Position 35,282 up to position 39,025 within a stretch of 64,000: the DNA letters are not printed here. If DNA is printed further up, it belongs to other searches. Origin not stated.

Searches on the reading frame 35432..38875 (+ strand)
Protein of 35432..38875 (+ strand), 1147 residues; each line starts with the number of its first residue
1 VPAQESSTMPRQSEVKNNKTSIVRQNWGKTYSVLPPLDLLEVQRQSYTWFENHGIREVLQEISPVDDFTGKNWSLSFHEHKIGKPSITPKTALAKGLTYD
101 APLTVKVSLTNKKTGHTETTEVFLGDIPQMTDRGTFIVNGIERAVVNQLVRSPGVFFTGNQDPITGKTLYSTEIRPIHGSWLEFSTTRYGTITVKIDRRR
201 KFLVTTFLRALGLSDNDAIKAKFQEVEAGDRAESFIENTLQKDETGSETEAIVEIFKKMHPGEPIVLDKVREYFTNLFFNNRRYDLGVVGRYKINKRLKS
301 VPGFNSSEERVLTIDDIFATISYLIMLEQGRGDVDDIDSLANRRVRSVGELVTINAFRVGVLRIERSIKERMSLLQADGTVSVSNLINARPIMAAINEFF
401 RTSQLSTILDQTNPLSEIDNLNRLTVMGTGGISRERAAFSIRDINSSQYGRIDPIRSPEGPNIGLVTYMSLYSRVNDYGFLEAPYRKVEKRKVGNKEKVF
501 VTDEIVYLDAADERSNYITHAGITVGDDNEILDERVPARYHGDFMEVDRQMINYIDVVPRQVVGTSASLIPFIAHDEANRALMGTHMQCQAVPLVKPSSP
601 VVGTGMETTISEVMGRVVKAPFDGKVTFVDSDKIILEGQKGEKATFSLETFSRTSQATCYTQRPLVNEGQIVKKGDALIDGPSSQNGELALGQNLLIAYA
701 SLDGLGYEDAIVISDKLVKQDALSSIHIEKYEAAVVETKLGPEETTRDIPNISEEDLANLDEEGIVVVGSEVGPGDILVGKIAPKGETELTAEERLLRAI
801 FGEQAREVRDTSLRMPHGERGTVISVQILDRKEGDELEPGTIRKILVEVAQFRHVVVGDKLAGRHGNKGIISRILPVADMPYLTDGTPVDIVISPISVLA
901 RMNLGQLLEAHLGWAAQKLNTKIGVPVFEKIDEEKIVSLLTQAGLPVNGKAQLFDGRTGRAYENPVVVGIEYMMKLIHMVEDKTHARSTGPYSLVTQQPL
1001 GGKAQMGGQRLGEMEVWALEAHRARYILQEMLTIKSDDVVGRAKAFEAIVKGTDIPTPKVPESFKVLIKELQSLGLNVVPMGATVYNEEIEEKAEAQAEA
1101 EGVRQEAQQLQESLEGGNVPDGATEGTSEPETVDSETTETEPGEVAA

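Call 18: search_protein_families(library=pfam, proteins=[window:35432-38875:+], max_evalue=0.00001)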
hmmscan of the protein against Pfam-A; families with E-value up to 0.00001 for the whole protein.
window:35432-38875:+ (1147 aa): 6 families
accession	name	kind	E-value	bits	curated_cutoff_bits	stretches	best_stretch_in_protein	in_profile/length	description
PF00562.33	RNA_pol_Rpb2_6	-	7.2e-117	391.1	23.4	1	622-1005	4-373/373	RNA polymerase Rpb2, domain 6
PF04561.19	RNA_pol_Rpb2_2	-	1.2e-27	97.3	21.7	1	151-346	1-190/190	RNA polymerase Rpb2, domain 2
PF04560.25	RNA_pol_Rpb2_7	-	1.3e-23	83.6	32.1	1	1007-1078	1-82/87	RNA polymerase Rpb2, domain 7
PF04565.21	RNA_pol_Rpb2_3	-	6.2e-20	71.6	21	1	408-475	2-68/68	RNA polymerase Rpb2, domain 3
PF10385.14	RNA_pol_Rpb2_45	-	3.5e-16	59.4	28.2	1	485-557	1-65/66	RNA polymerase beta subunit external 1 domain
PF04563.20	RNA_pol_Rpb2_1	-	3.9e-13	49.8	28.2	1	69-392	37-201/203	RNA polymerase beta subunit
